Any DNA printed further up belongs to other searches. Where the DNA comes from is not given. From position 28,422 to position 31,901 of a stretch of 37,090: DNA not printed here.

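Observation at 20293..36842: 16-kb seven-gene surface/transport operon with no characterised counterpart known to me: candidate undescribed system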

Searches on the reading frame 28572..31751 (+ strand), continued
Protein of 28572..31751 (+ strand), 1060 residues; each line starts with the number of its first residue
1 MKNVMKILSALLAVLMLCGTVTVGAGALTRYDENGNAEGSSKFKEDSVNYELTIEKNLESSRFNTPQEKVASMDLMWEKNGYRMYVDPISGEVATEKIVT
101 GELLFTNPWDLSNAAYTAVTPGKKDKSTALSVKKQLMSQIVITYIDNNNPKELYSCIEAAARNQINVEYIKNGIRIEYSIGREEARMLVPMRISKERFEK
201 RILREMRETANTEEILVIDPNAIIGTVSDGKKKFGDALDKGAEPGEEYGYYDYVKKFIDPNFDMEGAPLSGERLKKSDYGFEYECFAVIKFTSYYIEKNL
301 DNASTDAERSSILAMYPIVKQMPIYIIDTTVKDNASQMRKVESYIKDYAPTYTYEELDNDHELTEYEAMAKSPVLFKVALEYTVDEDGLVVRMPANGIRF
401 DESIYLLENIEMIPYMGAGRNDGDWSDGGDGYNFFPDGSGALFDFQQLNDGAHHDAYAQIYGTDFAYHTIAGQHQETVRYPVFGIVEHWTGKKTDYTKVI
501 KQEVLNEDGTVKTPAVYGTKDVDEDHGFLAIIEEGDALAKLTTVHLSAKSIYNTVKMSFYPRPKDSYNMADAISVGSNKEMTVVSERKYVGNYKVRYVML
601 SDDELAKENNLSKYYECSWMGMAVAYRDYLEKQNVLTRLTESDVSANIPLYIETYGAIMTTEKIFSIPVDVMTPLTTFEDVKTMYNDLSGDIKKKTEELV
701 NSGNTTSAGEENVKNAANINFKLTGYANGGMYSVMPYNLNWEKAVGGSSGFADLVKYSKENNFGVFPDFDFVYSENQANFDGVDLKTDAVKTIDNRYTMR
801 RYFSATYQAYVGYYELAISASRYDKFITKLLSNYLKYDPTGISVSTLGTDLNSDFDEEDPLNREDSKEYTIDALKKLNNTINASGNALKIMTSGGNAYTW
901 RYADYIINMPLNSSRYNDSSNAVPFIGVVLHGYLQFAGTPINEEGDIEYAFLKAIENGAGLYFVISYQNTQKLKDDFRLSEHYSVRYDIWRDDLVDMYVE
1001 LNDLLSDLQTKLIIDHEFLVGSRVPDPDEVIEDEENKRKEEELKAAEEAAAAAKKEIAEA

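Call 58: find_homologous_proteins(query=L085:11497-13770:+, max_evalue=0.00001)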
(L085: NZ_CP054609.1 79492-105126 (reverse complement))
Query L085:11497-13770:+ (757 aa): 111 proteins with E <= 0.00001 among 8000 candidates.
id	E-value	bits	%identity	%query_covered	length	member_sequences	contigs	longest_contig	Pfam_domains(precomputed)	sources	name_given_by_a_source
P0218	0.0e+0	1574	89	100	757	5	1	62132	PF18952.7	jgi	-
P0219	0.0e+0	1332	74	100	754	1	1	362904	PF18952.7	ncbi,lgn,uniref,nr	ncbi:hypothetical protein FHS18_003487 [Paenibacillus phyllosphaerae]|uniref:Uncharacterized protein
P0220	0.0e+0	1253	71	100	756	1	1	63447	PF18952.7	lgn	-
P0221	0.0e+0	1253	71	100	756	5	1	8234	PF18952.7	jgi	jgi:hypothetical protein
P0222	0.0e+0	1246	72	95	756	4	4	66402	PF18952.7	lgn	-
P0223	0.0e+0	1244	71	100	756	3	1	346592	PF18952.7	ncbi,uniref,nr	ncbi:hypothetical protein KP806_13385 [Paenibacillus sp. N4]|uniref:DUF5696 domain-containing protei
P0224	0.0e+0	1240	70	100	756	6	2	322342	PF18952.7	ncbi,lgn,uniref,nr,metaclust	ncbi:DUF5696 domain-containing protein [Paenibacillus sp. Soil522]|uniref:DUF5696 domain-containing 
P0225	0.0e+0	1232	70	100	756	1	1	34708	PF18952.7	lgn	-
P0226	0.0e+0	1225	70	97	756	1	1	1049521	PF18952.7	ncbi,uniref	ncbi:DUF5696 domain-containing protein [Paenibacillus sp. NRS-1760]|uniref:DUF5696 domain-containing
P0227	0.0e+0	1216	69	100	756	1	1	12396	PF18952.7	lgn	-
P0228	0.0e+0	1213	69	100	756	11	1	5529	PF18952.7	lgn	-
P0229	0.0e+0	1212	68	98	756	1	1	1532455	PF18952.7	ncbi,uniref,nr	ncbi:hypothetical protein I6N90_06290 [Paenibacillus sp. GSMTC-2017]|uniref:DUF5696 domain-containin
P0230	0.0e+0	1208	68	100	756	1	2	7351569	PF18952.7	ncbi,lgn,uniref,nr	ncbi:hypothetical protein BK133_24395 [Paenibacillus sp. FSL H8-0548]|uniref:DUF5696 domain-containi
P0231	0.0e+0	1207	68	100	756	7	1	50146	PF18952.7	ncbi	-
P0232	0.0e+0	1203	68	100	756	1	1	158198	PF18952.7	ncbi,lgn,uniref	ncbi:DUF5696 domain-containing protein [Paenibacillus sp. 2TAB23]|uniref:DUF5696 domain-containing p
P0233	0.0e+0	1197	67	100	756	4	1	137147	PF18952.7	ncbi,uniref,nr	ncbi:DUF5696 domain-containing protein [Paenibacillus luteus]|uniref:DUF5696 domain-containing prote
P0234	0.0e+0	1176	67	99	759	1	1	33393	PF18952.7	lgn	-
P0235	0.0e+0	1175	66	100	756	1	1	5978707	PF18952.7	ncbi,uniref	ncbi:DUF5696 domain-containing protein [Paenibacillus sp. FA6]|uniref:DUF5696 domain-containing prot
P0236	0.0e+0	1171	67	98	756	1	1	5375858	PF18952.7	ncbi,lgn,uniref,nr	ncbi:glycoside hydrolase [Paenibacillus sp. 32O-W]|uniref:DUF5696 domain-containing protein n=1 Tax=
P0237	0.0e+0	1169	66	100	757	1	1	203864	PF18952.7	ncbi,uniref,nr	ncbi:DUF5696 domain-containing protein [Paenibacillus kobensis]|uniref:DUF5696 domain-containing pro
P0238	0.0e+0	1164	68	96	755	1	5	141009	PF18952.7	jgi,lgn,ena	-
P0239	0.0e+0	1158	66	100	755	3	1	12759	PF18952.7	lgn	-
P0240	0.0e+0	1153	65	100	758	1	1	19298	PF18952.7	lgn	-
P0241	0.0e+0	1144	67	97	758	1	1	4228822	PF18952.7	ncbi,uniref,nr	ncbi:DUF5696 domain-containing protein [Paenibacillus protaetiae]|uniref:Glycoside hydrolase n=1 Tax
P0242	0.0e+0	1143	66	96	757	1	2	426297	PF18952.7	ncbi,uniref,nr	ncbi:DUF5696 domain-containing protein [Paenibacillus xylaniclasticus]|uniref:DUF5696 domain-contain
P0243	0.0e+0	1140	67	95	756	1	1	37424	PF18952.7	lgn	-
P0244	0.0e+0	1092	63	96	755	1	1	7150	PF18952.7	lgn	-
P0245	0.0e+0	1091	62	100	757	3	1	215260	PF18952.7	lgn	-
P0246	0.0e+0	1081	65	92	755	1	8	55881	PF18952.7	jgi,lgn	jgi:hypothetical protein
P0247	1.3e-291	987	58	100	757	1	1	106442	PF18952.7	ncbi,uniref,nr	ncbi:DUF5696 domain-containing protein [Paenibacillus koleovorans]|uniref:DUF5696 domain-containing 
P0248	1.4e-290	984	58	98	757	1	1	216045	PF18952.7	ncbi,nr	ncbi:hypothetical protein EBB07_10500 [Paenibacillaceae bacterium]|nr:hypothetical protein EBB07_105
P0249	6.4e-284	962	58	98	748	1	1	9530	PF18952.7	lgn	-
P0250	1.4e-283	961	58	97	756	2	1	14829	PF18952.7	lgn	-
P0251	3.4e-282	956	56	99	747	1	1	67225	PF18952.7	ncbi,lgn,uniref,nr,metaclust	ncbi:DUF5696 domain-containing protein [Cohnella thermotolerans]|uniref:DUF5696 domain-containing pr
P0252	5.4e-282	956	57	99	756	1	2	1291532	PF18952.7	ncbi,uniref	ncbi:DUF5696 domain-containing protein [Paenibacillus hodogayensis]|uniref:DUF5696 domain-containing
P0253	6.1e-280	949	58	97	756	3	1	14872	PF18952.7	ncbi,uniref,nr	ncbi:hypothetical protein FE784_39310 [Paenibacillus hemerocallicola]|uniref:Uncharacterized protein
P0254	9.3e-280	948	60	92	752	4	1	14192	PF18952.7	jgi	jgi:hypothetical protein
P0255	5.5e-279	946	72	73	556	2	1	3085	PF18952.7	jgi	jgi:hypothetical protein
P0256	9.5e-277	938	59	93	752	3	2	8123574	PF18952.7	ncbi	ncbi:DUF5696 domain-containing protein [Paenibacillus sepulcri]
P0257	5.3e-270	916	57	94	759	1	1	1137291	PF18952.7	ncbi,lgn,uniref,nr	ncbi:DUF5696 domain-containing protein [Paenibacillus sp. BC26]|uniref:DUF5696 domain-containing pro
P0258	1.1e-267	908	55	97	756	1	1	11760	PF18952.7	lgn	-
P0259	7.6e-267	906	56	94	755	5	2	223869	PF18952.7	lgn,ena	-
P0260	2.7e-265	900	56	92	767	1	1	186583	PF18952.7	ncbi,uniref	ncbi:DUF5696 domain-containing protein [Paenibacillus sp. GYB003]|uniref:DUF5696 domain-containing p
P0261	1.1e-263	895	55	93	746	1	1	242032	PF18952.7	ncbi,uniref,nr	ncbi:DUF5696 domain-containing protein [Cohnella fermenti]|uniref:Uncharacterized protein n=1 Tax=Co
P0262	3.6e-259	880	69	73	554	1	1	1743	PF18952.7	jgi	-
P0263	8.0e-256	869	53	93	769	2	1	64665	PF18952.7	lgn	-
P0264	1.4e-255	868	53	92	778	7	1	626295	PF18952.7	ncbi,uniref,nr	ncbi:DUF5696 domain-containing protein [Paenibacillus sp. 32352]|uniref:DUF5696 domain-containing pr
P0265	2.7e-255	867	54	92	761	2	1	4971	PF18952.7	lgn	-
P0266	7.0e-255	866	54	92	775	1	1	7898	PF18952.7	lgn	-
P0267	5.8e-254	863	52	92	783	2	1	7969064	PF18952.7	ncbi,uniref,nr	ncbi:hypothetical protein SK3146_05798 [Paenibacillus konkukensis]|uniref:Uncharacterized protein n=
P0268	5.1e-250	850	51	94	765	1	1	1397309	PF18952.7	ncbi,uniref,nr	ncbi:hypothetical protein GQF01_24570 [Paenibacillus sp. 5J-6]|uniref:Uncharacterized protein n=1 Ta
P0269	2.1e-249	848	50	98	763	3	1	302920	PF18952.7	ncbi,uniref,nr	ncbi:DUF5696 domain-containing protein [Paenibacillus sp. 32352]|uniref:DUF5696 domain-containing pr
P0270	2.1e-248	845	53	92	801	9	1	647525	PF18952.7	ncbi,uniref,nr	ncbi:DUF5696 domain-containing protein [Paenibacillus sp. WQ 127069]|uniref:DUF5696 domain-containin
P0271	1.1e-247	842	51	93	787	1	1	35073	PF18952.7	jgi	jgi:hypothetical protein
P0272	2.5e-247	841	53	92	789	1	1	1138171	PF18952.7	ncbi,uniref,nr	ncbi:DUF5696 domain-containing protein [Paenibacillus piri]|uniref:Uncharacterized protein n=1 Tax=P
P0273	2.7e-247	841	51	92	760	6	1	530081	PF18952.7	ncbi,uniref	ncbi:DUF5696 domain-containing protein [Paenibacillus sp. YIM B09110]|uniref:DUF5696 domain-containi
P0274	1.4e-245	835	51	92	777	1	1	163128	PF18952.7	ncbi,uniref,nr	ncbi:DUF5696 domain-containing protein [Paenibacillus cremeus]|uniref:Uncharacterized protein n=1 Ta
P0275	9.8e-245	832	50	92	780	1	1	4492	PF18952.7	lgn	-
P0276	1.9e-244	832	51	93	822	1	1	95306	PF18952.7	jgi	jgi:hypothetical protein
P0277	2.1e-244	831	52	92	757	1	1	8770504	PF18952.7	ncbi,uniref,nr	ncbi:DUF5696 domain-containing protein [Paenibacillus hamazuiensis]|uniref:DUF5696 domain-containing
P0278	1.0e-243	829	51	92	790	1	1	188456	PF18952.7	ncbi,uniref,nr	ncbi:DUF5696 domain-containing protein [Paenibacillus filicis]|uniref:DUF5696 domain-containing prot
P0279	1.3e-242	825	50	92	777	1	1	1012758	PF18952.7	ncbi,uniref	ncbi:DUF5696 domain-containing protein [Paenibacillus sp. NPDC056579]|uniref:DUF5696 domain-containi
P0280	1.3e-242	825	52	92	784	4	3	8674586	PF18952.7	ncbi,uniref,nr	ncbi:DUF5696 domain-containing protein [Paenibacillus mucilaginosus]|uniref:Uncharacterized protein 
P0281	3.0e-242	824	52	92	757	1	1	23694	PF18952.7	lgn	-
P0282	3.7e-241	821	51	93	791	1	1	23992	PF18952.7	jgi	jgi:hypothetical protein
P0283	3.4e-239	814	51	92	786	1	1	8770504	PF18952.7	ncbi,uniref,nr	ncbi:DUF5696 domain-containing protein [Paenibacillus hamazuiensis]|uniref:DUF5696 domain-containing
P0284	1.9e-236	805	49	92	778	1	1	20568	PF18952.7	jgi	-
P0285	6.1e-236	803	51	92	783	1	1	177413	PF18952.7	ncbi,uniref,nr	ncbi:hypothetical protein GC093_14720 [Paenibacillus sp. LMG 31456]|uniref:Uncharacterized protein n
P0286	5.4e-235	800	52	92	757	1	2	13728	PF18952.7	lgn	-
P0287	1.1e-234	799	49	92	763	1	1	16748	PF18952.7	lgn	-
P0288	5.8e-234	797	51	92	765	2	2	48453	PF18952.7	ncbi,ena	-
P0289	1.0e-226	773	47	98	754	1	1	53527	PF18952.7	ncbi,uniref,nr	ncbi:hypothetical protein PA598K_01209 [Paenibacillus sp. 598K]|uniref:DUF5696 domain-containing pro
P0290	4.4e-226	771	48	92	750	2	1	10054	PF18952.7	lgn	-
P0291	3.1e-225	768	48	98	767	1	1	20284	PF18952.7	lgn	-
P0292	2.4e-222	758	47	92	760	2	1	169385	PF18952.7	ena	-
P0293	4.1e-201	688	45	92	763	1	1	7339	PF18952.7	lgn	-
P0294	6.2e-187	641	42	98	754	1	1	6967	PF18952.7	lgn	-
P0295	6.2e-187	641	40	99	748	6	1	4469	PF18952.7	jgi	-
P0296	2.3e-183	630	42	99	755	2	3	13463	PF18952.7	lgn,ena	-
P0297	5.6e-180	618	41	98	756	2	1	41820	PF18952.7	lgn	-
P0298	1.2e-178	614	40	97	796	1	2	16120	PF18952.7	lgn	-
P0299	3.4e-177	609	41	99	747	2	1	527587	PF18952.7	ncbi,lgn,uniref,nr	ncbi:DUF5696 domain-containing protein [Paenibacillus sp. ATY16]|uniref:DUF5696 domain-containing pr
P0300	3.1e-176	606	43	92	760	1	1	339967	PF18952.7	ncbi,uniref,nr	ncbi:DUF5696 domain-containing protein [Paenibacillus eucommiae]|uniref:Uncharacterized protein n=1 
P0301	8.8e-176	604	42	93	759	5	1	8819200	PF18952.7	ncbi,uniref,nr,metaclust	ncbi:DUF5696 domain-containing protein [Paenibacillus caseinilyticus]|uniref:Uncharacterized protein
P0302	4.4e-175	602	40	98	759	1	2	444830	PF18952.7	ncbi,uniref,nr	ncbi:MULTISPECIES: DUF5696 domain-containing protein [Paenibacillus]|uniref:DUF5696 domain-containin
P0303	2.1e-174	600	42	92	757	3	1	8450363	PF18952.7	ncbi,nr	ncbi:DUF5696 domain-containing protein [Paenibacillus sp. P26]|nr:DUF5696 domain-containing protein 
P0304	7.4e-174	598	41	98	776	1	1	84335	PF18952.7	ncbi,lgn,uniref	ncbi:DUF5696 domain-containing protein [Paenibacillus sp. IITD108]|uniref:DUF5696 domain-containing 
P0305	1.4e-173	597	41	92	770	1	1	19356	PF18952.7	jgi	jgi:hypothetical protein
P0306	1.1e-172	594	42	92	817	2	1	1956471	PF18952.7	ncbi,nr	ncbi:DUF5696 domain-containing protein [Paenibacillus nasutitermitis]|nr:DUF5696 domain-containing p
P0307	7.4e-172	592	40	98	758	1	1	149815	PF18952.7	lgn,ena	-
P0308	3.3e-169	583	41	92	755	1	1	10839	PF18952.7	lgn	-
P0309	1.3e-167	577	39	94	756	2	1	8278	PF18952.7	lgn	-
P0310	4.1e-166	573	42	92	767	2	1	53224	PF18952.7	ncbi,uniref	ncbi:DUF5696 domain-containing protein [Cohnella soli]|uniref:DUF5696 domain-containing protein n=1 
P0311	1.2e-164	568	40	92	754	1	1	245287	PF18952.7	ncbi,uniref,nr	ncbi:DUF5696 domain-containing protein [Neobacillus kokaensis]|uniref:Uncharacterized protein n=1 Ta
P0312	7.7e-164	565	39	98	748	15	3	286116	PF18952.7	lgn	-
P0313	7.8e-159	548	38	99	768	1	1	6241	PF18952.7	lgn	-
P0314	2.1e-62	230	29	81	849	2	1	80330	PF18952.7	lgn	-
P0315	6.6e-60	221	28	81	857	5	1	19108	PF18952.7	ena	-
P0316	6.1e-55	205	28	80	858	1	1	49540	PF18952.7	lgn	-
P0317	9.4e-55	204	28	78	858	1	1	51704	PF18952.7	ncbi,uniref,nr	ncbi:DUF5696 domain-containing protein [Cohnella luojiensis]|uniref:DUF5057 domain-containing protei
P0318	1.4e-48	184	26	77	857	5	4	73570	PF18952.7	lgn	-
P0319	1.4e-45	174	28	78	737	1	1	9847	PF18952.7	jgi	jgi:hypothetical protein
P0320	8.7e-43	165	26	91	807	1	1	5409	PF18952.7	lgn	-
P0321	1.9e-41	160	26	78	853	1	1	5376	PF18952.7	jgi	jgi:glutaredoxin-related protein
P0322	8.4e-34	135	27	70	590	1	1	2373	PF18952.7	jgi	jgi:hypothetical protein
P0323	9.6e-34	135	26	70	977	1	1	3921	PF18952.7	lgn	-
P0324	8.5e-33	132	27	70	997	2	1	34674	PF18952.7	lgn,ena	-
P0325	1.4e-26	111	26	78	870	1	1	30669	PF18952.7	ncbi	-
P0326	8.6e-26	109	27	85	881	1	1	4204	PF18952.7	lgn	-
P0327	1.0e-25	108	27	74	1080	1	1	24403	PF18952.7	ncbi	-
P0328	5.2e-23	99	26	79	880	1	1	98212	PF18952.7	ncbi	-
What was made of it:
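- Two Paenibacillus genomes each yield two distinct homologues: P. hamazuiensis on a single contig, and sp. 32352 (call 58). Two Paenibacillus genomes each yield two distinct homologues (call 58), which is the pattern of substrate-specific nutrient systems.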

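Call 59: find_encoding_contigs(protein=P0311, flank=10000, max_places=1)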
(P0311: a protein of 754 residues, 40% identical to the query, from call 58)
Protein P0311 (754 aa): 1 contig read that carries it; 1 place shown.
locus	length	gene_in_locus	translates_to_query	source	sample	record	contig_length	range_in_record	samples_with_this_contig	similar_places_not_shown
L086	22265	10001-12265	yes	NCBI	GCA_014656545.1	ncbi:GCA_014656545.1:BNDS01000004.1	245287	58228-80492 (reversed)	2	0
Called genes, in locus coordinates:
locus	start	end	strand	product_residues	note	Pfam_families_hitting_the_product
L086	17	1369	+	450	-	PF01547:SBP_bac_1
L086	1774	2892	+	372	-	PF00005:ABC_tran, PF17912:OB_MalK (weak), PF08402:TOBE_2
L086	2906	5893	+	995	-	PF01547:SBP_bac_1, PF13416:SBP_bac_8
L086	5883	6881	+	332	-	PF00528:BPD_transp_1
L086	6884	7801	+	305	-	PF00528:BPD_transp_1 (weak)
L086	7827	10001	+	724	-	PF08450:SGL (weak), PF01436:NHL (weak), PF04893:Yip1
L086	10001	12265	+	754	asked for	PF18952:DUF5696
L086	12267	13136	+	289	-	PF00528:BPD_transp_1 (weak)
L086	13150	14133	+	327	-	PF00528:BPD_transp_1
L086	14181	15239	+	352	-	PF01408:GFO_IDH_MocA, PF22725:GFO_IDH_MocA_C3, PF02894:GFO_IDH_MocA_C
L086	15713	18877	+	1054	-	PF02837:Glyco_hydro_2_N, PF22666:Glyco_hydro_2_N2, PF00703:Glyco_hydro_2, PF02836:Glyco_hydro_2_C, PF16353:LacZ_4, PF02929:Bgal_small_N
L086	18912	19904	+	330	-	PF01408:GFO_IDH_MocA, PF03807:F420_oxidored (weak), PF08635:ox_reductase_C, PF22725:GFO_IDH_MocA_C3, PF02894:GFO_IDH_MocA_C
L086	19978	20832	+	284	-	PF01261:AP_endonuc_2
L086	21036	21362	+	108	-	PF01074:Glyco_hydro_38N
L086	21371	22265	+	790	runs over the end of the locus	PF01074:Glyco_hydro_38N, PF09261:Alpha-mann_mid, PF18438:Glyco_hydro_38, PF07748:Glyco_hydro_38C, PF17677:Glyco_hydro38C2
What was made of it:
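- GH2 and GH38 in Neobacillus (call 59)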

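Call 60: find_encoding_contigs(protein=P0317, flank=10000, max_places=1)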
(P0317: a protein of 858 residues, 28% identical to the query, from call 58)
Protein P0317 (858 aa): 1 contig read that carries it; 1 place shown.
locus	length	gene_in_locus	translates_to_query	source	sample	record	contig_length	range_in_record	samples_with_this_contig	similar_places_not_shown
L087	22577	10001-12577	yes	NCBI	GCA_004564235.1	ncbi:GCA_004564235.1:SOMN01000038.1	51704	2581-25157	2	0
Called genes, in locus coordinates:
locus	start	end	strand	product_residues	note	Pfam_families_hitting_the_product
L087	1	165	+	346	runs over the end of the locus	PF00356:LacI, PF00532:Peripla_BP_1 (weak), PF13377:Peripla_BP_3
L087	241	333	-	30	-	PF13333:rve_2 (weak)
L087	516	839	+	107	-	-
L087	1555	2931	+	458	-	PF01547:SBP_bac_1, PF13416:SBP_bac_8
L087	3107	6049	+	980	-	PF01547:SBP_bac_1, PF13416:SBP_bac_8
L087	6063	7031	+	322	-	PF00528:BPD_transp_1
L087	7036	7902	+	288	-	PF00528:BPD_transp_1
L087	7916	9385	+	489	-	PF08450:SGL (faint), PF01436:NHL (faint)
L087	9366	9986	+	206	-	PF04893:Yip1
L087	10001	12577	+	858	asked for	PF18952:DUF5696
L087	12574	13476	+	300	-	PF00528:BPD_transp_1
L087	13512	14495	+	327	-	PF00528:BPD_transp_1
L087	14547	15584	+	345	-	PF02156:Glyco_hydro_26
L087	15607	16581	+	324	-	PF22612:GH113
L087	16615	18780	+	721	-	PF02927:CelD_N, PF00759:Glyco_hydro_9, PF00583:Acetyltransf_1 (weak), PF13508:Acetyltransf_7 (faint)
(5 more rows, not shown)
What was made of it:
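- LacI plus GH26, GH113 and GH9 in Cohnella (call 60)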
